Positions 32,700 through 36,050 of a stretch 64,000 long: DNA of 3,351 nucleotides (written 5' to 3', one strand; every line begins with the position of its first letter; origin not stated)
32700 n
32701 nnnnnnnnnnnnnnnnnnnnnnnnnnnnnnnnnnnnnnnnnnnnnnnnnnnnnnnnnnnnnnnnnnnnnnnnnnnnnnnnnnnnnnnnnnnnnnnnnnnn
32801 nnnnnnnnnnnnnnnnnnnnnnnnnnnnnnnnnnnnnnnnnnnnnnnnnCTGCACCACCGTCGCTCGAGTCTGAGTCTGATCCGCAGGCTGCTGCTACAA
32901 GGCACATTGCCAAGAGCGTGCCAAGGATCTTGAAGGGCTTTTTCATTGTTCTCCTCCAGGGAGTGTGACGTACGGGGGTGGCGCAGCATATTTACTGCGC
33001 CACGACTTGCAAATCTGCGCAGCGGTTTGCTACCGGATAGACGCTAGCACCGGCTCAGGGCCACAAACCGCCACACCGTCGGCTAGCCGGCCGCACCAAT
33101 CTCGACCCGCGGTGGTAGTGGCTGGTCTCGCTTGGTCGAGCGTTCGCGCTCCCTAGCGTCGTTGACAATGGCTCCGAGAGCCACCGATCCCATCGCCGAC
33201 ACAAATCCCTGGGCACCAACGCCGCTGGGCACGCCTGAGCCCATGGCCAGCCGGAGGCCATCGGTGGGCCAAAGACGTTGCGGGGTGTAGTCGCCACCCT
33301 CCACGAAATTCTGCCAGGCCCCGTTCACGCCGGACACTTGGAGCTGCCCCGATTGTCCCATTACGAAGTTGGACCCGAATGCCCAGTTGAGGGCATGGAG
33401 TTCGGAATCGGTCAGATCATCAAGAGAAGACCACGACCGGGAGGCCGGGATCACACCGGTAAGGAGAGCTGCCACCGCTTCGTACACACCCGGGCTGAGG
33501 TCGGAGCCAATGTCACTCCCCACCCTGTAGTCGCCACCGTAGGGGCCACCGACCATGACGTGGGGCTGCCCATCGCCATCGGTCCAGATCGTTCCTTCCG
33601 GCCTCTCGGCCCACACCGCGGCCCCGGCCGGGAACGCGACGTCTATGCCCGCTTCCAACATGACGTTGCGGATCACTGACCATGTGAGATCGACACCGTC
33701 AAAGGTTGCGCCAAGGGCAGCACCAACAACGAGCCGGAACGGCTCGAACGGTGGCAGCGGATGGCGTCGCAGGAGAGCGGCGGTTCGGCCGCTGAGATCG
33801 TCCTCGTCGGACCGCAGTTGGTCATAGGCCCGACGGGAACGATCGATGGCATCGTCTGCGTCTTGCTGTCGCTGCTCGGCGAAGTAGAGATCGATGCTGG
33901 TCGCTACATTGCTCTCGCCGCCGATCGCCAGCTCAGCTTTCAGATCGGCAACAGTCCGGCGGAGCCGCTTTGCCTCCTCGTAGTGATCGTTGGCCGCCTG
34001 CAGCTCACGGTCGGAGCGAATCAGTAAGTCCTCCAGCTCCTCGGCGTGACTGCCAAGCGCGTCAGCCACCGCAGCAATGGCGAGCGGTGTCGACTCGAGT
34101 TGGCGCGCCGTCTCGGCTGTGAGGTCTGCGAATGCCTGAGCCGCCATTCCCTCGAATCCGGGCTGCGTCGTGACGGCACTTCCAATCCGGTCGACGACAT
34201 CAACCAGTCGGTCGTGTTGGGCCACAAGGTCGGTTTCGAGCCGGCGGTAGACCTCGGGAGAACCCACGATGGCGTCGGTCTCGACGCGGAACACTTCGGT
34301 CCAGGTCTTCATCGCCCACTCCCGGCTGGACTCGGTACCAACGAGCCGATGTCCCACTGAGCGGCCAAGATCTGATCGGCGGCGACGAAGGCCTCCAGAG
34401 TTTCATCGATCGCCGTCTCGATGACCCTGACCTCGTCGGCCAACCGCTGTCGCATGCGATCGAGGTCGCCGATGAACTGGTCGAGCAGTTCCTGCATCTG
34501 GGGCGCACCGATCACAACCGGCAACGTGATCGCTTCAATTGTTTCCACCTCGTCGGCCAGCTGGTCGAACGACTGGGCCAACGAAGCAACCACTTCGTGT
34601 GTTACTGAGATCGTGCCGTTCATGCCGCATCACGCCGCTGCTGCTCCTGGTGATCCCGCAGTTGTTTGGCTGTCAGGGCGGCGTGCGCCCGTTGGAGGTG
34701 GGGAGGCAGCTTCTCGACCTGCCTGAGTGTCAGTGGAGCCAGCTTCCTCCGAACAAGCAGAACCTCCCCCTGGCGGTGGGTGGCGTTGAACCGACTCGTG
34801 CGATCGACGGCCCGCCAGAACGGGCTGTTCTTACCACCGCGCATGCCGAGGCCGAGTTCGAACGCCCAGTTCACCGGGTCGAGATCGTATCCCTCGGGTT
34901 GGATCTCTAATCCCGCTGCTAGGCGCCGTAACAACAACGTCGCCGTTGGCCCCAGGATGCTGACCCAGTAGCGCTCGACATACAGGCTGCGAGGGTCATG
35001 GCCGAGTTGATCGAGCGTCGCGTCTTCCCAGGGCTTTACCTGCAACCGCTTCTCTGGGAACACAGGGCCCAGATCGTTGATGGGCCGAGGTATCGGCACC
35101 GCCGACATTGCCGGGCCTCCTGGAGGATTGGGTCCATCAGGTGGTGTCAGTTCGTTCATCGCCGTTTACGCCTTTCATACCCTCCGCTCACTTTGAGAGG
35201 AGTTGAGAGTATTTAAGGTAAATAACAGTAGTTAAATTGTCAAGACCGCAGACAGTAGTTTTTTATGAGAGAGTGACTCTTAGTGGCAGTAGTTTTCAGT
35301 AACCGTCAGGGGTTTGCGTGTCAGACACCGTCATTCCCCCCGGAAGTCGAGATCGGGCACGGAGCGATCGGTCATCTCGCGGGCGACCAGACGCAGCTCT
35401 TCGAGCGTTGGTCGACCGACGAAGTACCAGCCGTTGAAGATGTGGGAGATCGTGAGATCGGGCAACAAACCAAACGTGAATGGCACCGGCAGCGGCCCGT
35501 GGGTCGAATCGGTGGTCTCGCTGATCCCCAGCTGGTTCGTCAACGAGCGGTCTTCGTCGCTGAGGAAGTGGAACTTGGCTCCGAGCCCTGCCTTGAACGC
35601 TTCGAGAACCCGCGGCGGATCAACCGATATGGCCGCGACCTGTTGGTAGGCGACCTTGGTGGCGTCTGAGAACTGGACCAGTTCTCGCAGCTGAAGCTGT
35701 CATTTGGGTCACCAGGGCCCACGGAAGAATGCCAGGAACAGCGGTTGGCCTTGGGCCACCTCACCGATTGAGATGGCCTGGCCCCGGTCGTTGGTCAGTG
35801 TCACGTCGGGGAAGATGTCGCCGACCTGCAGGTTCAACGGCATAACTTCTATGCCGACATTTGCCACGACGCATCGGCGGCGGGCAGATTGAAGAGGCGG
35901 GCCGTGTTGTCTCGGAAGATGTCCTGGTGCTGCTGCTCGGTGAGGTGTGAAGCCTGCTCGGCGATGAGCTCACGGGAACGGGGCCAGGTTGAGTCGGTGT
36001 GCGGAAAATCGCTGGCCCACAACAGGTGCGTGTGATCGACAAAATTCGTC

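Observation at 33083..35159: ATGA-coupled three-gene operon: winged-helix-like protein, 104 aa EspC/WXG-like protein, and a 409 aa protein with a WXG-like N-terminus and an unknown C-terminal domain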

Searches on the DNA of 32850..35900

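Call 102: search_rna_families(source=window, start=32850, end=35900, threshold=evalue, max_evalue=1)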
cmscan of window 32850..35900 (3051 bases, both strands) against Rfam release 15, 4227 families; matches with E-value up to 1: 0.
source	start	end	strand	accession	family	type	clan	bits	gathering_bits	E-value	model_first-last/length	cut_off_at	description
